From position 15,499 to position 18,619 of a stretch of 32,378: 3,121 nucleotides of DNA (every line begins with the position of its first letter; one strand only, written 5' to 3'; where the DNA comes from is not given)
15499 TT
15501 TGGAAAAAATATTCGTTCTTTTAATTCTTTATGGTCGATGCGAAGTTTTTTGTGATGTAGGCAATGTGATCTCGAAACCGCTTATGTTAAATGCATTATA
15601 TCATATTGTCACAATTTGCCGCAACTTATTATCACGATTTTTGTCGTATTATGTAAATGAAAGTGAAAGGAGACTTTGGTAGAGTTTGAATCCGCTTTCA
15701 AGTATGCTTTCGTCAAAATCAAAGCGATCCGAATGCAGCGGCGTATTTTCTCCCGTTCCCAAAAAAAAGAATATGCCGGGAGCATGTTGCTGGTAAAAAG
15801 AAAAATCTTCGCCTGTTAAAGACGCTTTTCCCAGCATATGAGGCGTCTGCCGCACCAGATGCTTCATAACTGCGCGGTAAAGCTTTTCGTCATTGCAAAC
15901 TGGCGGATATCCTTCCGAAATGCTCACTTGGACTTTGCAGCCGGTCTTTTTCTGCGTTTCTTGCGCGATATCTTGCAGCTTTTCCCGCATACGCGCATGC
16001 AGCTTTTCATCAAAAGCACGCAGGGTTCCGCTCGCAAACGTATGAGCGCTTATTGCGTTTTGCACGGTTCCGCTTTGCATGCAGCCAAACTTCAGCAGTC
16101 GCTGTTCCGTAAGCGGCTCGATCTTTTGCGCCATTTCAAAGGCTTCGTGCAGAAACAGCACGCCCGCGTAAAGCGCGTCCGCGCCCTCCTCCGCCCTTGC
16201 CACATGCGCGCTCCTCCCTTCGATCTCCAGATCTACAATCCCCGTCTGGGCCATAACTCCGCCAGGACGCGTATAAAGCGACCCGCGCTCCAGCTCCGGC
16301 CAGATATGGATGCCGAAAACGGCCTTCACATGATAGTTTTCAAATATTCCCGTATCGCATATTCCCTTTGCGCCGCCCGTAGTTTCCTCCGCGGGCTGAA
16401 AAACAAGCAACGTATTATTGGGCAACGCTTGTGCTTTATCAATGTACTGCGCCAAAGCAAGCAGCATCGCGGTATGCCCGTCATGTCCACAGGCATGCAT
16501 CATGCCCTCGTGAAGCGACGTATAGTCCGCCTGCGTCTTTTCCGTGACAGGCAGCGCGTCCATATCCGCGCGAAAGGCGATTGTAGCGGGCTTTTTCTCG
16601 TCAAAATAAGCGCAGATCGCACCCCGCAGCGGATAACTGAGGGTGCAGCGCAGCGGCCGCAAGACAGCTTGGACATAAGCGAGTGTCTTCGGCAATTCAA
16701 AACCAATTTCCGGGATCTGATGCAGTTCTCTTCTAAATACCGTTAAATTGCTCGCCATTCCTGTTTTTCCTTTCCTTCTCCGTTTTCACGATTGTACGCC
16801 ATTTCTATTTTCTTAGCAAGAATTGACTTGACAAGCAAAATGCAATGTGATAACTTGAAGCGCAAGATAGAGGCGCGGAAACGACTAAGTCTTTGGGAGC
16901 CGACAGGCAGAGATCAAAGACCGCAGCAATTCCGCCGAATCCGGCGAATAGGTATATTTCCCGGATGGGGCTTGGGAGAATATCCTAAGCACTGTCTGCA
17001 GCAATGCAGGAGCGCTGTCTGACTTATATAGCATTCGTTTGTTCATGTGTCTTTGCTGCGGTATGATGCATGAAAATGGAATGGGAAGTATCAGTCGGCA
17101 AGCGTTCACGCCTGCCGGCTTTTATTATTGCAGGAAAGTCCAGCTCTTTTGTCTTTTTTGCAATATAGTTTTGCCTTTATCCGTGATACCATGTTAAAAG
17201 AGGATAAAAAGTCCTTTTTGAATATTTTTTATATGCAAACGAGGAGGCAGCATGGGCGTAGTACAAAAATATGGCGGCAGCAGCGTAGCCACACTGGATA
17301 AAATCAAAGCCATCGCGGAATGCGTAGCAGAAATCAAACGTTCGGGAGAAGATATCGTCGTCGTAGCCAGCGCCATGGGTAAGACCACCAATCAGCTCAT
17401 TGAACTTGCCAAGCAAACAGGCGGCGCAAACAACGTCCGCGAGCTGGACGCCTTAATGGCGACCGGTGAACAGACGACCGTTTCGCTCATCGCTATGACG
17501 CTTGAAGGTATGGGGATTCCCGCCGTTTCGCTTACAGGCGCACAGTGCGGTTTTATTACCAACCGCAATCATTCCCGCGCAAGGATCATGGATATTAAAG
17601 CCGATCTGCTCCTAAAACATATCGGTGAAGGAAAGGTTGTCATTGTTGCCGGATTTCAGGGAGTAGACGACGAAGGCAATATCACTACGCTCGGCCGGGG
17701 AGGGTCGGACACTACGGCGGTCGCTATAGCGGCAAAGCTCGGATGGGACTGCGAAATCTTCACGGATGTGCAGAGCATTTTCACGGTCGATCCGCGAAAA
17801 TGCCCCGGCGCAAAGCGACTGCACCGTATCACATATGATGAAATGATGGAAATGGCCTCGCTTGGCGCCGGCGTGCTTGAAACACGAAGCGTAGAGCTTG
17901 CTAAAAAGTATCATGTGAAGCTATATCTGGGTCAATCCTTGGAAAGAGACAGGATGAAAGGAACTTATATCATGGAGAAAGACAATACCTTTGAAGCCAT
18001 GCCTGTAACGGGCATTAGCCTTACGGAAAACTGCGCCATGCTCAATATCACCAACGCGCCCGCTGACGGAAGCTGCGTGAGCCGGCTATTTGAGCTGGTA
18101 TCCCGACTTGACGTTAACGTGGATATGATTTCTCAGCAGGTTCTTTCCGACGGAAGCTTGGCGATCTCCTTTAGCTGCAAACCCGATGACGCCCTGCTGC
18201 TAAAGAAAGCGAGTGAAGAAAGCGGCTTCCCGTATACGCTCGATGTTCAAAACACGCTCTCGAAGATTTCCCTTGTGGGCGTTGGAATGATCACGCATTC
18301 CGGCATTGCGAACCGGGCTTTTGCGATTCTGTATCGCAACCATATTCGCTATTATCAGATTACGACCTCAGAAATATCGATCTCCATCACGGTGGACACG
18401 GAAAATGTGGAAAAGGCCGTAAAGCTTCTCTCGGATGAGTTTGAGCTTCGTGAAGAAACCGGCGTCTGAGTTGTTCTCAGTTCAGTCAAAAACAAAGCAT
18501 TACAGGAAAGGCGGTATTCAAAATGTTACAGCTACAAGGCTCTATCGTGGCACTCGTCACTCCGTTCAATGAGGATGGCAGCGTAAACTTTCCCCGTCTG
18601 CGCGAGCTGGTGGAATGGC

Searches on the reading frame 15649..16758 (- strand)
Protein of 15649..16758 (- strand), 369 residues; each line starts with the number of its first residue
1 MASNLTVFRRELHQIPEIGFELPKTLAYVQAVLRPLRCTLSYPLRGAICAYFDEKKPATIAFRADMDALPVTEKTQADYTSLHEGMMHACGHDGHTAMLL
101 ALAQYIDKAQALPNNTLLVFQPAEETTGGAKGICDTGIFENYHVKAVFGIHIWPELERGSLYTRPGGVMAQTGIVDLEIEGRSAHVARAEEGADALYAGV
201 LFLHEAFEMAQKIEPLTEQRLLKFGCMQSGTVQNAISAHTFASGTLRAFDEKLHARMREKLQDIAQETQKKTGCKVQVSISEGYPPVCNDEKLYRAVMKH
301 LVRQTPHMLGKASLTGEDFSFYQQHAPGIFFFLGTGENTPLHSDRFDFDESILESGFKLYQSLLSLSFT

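Call 48: search_protein_families(library=pfam, proteins=[window:15649-16758:-], max_evalue=0.00001)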
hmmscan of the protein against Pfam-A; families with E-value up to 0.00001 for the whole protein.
window:15649-16758:- (369 aa): 1 family
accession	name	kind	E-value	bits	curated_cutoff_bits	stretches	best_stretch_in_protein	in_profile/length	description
PF01546.33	Peptidase_M20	-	1.1e-41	143.5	24.6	1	61-364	1-204/206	Peptidase family M20/M25/M40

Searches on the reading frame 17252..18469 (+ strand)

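Call 48: search_protein_families(library=pfam, proteins=[window:17252-18469:+], max_evalue=0.00001)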
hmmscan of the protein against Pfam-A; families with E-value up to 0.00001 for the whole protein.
window:17252-18469:+ (405 aa): 3 families
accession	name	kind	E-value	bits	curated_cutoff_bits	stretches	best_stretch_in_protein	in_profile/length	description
PF00696.33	AA_kinase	-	1.7e-44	152.7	24.9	1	3-225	3-231/234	Amino acid kinase family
PF22468.2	ACT_9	-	2e-21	75.9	27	1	339-397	1-61/61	ACT domain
PF13840.12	ACT_7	-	8.7e-12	45.2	27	1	333-395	3-65/65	ACT domain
